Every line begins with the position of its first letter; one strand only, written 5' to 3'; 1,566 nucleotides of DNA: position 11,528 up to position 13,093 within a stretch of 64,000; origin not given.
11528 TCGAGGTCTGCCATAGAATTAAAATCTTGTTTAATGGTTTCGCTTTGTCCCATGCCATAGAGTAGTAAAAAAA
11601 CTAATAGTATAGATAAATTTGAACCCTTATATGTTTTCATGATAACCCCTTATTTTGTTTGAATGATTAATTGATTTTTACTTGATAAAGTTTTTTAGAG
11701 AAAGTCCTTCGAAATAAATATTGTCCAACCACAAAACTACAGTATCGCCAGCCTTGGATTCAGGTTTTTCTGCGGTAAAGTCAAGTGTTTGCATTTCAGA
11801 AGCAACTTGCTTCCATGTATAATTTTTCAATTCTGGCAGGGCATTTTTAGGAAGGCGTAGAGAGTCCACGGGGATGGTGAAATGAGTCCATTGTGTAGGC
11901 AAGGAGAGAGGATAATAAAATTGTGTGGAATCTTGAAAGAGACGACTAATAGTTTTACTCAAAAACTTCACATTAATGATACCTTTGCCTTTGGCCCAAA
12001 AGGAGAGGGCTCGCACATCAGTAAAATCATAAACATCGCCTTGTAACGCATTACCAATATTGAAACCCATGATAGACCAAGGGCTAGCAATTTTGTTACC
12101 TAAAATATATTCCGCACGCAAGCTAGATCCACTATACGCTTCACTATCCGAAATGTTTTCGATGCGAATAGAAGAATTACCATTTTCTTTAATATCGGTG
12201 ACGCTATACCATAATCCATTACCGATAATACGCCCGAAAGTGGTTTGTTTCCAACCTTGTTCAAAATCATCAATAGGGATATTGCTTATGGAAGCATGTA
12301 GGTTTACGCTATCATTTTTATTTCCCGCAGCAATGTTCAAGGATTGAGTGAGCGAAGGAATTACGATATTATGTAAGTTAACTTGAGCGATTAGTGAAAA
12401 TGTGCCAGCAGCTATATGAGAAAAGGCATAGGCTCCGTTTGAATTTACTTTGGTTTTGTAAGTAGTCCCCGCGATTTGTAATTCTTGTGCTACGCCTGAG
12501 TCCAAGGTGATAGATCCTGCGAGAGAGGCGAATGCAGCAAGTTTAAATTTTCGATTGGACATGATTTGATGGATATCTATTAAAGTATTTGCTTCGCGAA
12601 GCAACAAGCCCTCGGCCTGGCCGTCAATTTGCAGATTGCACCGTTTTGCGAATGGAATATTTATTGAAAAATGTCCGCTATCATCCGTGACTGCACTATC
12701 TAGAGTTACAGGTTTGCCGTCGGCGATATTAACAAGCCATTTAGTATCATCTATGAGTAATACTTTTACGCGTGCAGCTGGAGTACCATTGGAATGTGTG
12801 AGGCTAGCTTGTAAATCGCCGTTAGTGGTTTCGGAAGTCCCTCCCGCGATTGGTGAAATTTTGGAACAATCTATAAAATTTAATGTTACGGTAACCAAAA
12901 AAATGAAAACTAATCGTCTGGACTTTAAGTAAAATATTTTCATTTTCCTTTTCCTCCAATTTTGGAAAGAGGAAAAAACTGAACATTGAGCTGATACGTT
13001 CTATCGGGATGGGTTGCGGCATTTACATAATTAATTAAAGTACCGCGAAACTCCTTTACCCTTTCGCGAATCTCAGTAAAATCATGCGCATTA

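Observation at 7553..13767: Beta-glucan-type uptake locus without a SusD: lipoprotein, TonB-dependent receptor, GH16, CBM-like protein and DUF4423/TIGR02147-like regulator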

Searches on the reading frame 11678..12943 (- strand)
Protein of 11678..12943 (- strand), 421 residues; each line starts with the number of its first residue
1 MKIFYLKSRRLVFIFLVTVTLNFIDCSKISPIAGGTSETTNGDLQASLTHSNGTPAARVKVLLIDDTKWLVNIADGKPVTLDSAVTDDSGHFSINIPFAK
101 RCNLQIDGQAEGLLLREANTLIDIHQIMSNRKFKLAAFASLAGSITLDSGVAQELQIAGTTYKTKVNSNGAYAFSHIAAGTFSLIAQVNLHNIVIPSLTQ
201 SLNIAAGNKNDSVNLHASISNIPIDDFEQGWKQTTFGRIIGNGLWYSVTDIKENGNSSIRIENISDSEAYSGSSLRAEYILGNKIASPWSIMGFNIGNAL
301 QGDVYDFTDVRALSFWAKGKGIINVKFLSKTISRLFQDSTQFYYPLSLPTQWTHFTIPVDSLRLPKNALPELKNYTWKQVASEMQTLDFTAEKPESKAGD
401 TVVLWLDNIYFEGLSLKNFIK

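Call 3: search_protein_families(library=pfam, proteins=[window:11678-12943:-], max_evalue=0.01)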
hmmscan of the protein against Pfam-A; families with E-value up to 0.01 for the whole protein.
window:11678-12943:- (421 aa): 3 families
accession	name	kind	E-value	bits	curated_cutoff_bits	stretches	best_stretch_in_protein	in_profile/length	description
PF13620.12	CarboxypepD_reg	-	3e-06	27.9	32.3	0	158-187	26-55/82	Carboxypeptidase regulatory-like domain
PF13715.12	CarbopepD_reg_2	-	0.00095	19.6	32.2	0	155-188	19-52/88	CarboxypepD_reg-like domain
PF14686.12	fn3_3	-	0.0025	18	24.4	0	143-188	7-53/75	Polysaccharide lyase family 4, domain II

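Call 4: search_protein_families(library=ncbifam, proteins=[window:11678-12943:-], max_evalue=0.01)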
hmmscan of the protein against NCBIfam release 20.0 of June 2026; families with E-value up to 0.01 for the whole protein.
window:11678-12943:- (421 aa): 0 families

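Call 16: search_solved_structures(query=window:11678-12943:-, max_evalue=1, show_alignments=2)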
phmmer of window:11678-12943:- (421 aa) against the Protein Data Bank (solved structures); distinct sequences matched with E-value up to 1: 0.

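Call 18: find_homologous_proteins(query=window:11678-12943:-, max_evalue=0.001)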
Query window:11678-12943:- (421 aa): 20 proteins with E <= 0.001 among 5913 candidates.
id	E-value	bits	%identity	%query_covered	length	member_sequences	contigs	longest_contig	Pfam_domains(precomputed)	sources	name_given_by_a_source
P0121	1.1e-277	938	100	100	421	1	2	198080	PF13620.13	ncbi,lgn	-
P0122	4.3e-133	462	52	94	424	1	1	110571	-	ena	-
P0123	5.7e-131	455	49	99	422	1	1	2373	-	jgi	jgi:hypothetical protein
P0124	2.1e-130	453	52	93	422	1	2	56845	-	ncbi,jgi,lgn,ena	-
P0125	2.7e-130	453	52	94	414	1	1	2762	-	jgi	jgi:hypothetical protein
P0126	1.8e-129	450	47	96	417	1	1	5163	-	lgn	-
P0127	3.4e-129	449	50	94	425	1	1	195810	-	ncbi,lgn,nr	ncbi:MAG: hypothetical protein JWP91_3619 [Fibrobacteres bacterium]|nr:hypothetical protein [Fibroba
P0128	5.8e-129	449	51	93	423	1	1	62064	-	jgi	jgi:hypothetical protein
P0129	4.8e-128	446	51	94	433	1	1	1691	-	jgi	jgi:hypothetical protein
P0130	1.8e-119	417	44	97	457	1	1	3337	-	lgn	-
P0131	6.2e-113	396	46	94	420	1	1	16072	PF13620.13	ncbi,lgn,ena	-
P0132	1.9e-112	394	44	97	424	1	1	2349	PF13620.13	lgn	-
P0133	9.6e-108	379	43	94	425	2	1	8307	PF13620.13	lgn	-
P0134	4.9e-104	367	43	98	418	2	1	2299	PF13620.13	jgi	jgi:hypothetical protein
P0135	2.1e-100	355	42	93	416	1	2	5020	-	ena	-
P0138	2.5e-84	302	37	94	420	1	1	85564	-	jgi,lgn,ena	-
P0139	1.2e-83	299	31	90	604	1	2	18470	PF14686.13,PF13620.13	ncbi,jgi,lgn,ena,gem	-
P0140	1.1e-63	234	35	93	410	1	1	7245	-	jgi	jgi:hypothetical protein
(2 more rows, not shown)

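Call 22: search_solved_structures(query=A2, max_evalue=10, show_alignments=2)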
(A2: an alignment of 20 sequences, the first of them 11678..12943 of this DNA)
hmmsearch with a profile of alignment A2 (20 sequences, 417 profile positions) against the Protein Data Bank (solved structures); distinct sequences matched with E-value up to 10: 3.
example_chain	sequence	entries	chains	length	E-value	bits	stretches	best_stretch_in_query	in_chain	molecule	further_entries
9c7v_B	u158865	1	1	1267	0.064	15.3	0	159-186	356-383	BOS complex subunit NOMO2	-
8cyd_D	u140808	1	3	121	0.092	14.7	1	293-366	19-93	pan-sarbecovirus nanobody 2-45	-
4wi0_B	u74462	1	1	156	0.2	13.6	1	151-186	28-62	Cellulosomal scaffoldin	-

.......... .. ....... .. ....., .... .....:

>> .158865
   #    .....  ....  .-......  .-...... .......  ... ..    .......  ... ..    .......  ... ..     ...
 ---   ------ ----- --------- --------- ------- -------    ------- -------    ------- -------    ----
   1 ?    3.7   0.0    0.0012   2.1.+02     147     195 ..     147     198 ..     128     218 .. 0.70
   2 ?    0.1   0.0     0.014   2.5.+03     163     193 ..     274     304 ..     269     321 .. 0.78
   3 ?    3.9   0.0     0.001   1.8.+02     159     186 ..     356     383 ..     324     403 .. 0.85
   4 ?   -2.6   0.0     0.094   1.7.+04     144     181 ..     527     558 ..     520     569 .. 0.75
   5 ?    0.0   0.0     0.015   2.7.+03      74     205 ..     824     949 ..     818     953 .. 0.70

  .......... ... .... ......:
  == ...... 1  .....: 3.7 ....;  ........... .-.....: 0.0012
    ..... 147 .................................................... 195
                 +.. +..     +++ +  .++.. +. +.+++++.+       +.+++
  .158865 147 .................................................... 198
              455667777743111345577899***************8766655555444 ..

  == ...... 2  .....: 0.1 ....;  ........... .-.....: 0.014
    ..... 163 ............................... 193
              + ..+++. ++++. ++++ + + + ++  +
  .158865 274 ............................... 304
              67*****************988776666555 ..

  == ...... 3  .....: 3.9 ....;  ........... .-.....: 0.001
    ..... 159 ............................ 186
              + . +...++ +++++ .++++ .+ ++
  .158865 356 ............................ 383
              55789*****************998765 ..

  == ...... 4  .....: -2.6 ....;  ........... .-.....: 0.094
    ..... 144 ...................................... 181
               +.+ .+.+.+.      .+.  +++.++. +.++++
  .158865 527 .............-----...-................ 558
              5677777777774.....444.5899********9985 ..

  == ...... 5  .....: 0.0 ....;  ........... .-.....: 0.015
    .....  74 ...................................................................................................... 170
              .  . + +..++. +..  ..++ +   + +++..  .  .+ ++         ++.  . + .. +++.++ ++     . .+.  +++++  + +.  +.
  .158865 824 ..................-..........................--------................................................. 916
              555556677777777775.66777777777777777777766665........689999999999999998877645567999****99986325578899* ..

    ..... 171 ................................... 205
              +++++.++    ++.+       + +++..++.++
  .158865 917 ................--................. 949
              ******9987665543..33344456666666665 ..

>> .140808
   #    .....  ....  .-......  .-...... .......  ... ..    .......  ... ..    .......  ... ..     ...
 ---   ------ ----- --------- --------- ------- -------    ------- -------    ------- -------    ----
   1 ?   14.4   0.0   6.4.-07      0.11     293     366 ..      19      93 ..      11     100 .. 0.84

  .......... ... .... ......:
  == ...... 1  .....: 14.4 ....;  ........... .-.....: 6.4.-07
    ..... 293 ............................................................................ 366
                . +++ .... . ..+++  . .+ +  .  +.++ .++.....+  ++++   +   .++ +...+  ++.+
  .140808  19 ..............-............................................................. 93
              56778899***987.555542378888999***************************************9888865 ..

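Call 23: search_protein_families(library=pfam, proteins=[P0127, P0138, P0139, P0140], max_evalue=10)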
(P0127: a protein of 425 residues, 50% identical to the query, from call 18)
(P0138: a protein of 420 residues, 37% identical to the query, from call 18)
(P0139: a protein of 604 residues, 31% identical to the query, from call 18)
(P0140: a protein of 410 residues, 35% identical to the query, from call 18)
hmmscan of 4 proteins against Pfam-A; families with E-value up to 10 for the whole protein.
P0127 (425 aa): 0 families

P0138 (420 aa): 1 family
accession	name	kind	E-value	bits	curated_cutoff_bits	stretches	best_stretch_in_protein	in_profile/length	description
PF13620.12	CarboxypepD_reg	-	2.8e-05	24.8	32.3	1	41-104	1-54/82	Carboxypeptidase regulatory-like domain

P0139 (604 aa): 5 families
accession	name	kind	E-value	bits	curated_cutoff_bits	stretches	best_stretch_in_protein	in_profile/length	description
PF13620.12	CarboxypepD_reg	-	4e-10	40.3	32.3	3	230-292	3-55/82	Carboxypeptidase regulatory-like domain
PF14686.12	fn3_3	-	2.7e-06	27.5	24.4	2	131-204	2-74/75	Polysaccharide lyase family 4, domain II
PF01060.29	TTR-52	-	0.066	14.3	24.9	0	72-93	25-46/79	Transthyretin-like family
PF01190.23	Pollen_Ole_e_1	-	0.072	13.9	23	0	261-283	41-63/99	Pollen protein Ole e 1 like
PF07495.19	Y_Y_Y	-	0.19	12.1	26.6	0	352-383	28-59/65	Y_Y_Y domain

P0140 (410 aa): 3 families
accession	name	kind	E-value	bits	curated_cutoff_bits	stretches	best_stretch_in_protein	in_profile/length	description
PF13620.12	CarboxypepD_reg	-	5.5e-05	23.9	32.3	2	153-212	26-81/82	Carboxypeptidase regulatory-like domain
PF08547.18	CIA30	-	0.00054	20.5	24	1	233-355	21-124/157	Complex I intermediate-associated protein 30 (CIA30)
PF10670.15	DUF4198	-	0.0077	16.8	34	1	47-95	155-198/209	Domain of unknown function (DUF4198)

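Call 36: predict_structure(alignment_id=A2)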
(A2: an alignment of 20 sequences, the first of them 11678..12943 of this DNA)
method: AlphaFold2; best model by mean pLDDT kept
length: 421 residues; sequences in the alignment: 20
mean_pLDDT: 86.4   pTM: 0.79
mean pLDDT of the five models: 86.4, 85.4, 85.4, 85.4, 84.5
residues with pLDDT >= 90: 274; 70-90: 93; 50-70: 14; < 50: 40
segments of 3 or more residues with pLDDT < 50: 1-38
pLDDT, mean of each block of 10 residues (from residue 1): 37 40 33 40 90 97 93 91 97 90 95 92 64 96 95 95 96 96 93 90 92 92 89 87 90 96 94 95 96 84 82 97 95 80 96 96 89 88 92 95 97 87 68
secondary structure, 60 per line:
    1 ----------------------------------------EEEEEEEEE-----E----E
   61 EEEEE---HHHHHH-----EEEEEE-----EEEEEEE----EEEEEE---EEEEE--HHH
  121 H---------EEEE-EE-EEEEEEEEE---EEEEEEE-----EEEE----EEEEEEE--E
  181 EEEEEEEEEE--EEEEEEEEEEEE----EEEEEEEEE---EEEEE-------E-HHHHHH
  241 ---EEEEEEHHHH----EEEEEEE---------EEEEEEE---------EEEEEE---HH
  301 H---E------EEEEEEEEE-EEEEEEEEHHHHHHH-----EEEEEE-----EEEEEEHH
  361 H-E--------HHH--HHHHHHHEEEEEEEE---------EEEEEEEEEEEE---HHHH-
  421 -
elements in order: E41-49 E60-65 H69-74 E80-85 E91-97 E102-107 E111-115 H118-121 E131-134 E139-147 E151-157 E163-166 E171-177 E180-190 E193-204 E209-217 E221-225 H235-240 E244-249 H250-253 E258-264 E274-280 E290-295 E312-320 E322-329 H330-336 E342-347 E353-358 H377-383 E384-391 E401-412 H416-419

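Call 91: search_protein_families(library=padloc, proteins=[window:11678-12943:-], max_evalue=0.01)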
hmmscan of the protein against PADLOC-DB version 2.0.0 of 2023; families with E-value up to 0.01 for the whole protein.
window:11678-12943:- (421 aa): 0 families

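Call 92: search_protein_families(library=phrogs, proteins=[window:11678-12943:-], max_evalue=0.01)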
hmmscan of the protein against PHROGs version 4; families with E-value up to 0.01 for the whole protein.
window:11678-12943:- (421 aa): 0 families

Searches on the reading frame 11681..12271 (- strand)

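Call 23: search_protein_families(library=pfam, proteins=[window:11681-12271:-], max_evalue=10)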
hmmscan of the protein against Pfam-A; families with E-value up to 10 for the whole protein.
seq(197 aa): 1 family
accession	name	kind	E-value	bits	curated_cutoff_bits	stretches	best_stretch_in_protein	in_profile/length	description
PF22910.1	EDR4-like_1st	-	0.19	11.9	27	1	142-155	9-24/34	Enhanced disease resistance 4-like, N-terminal domain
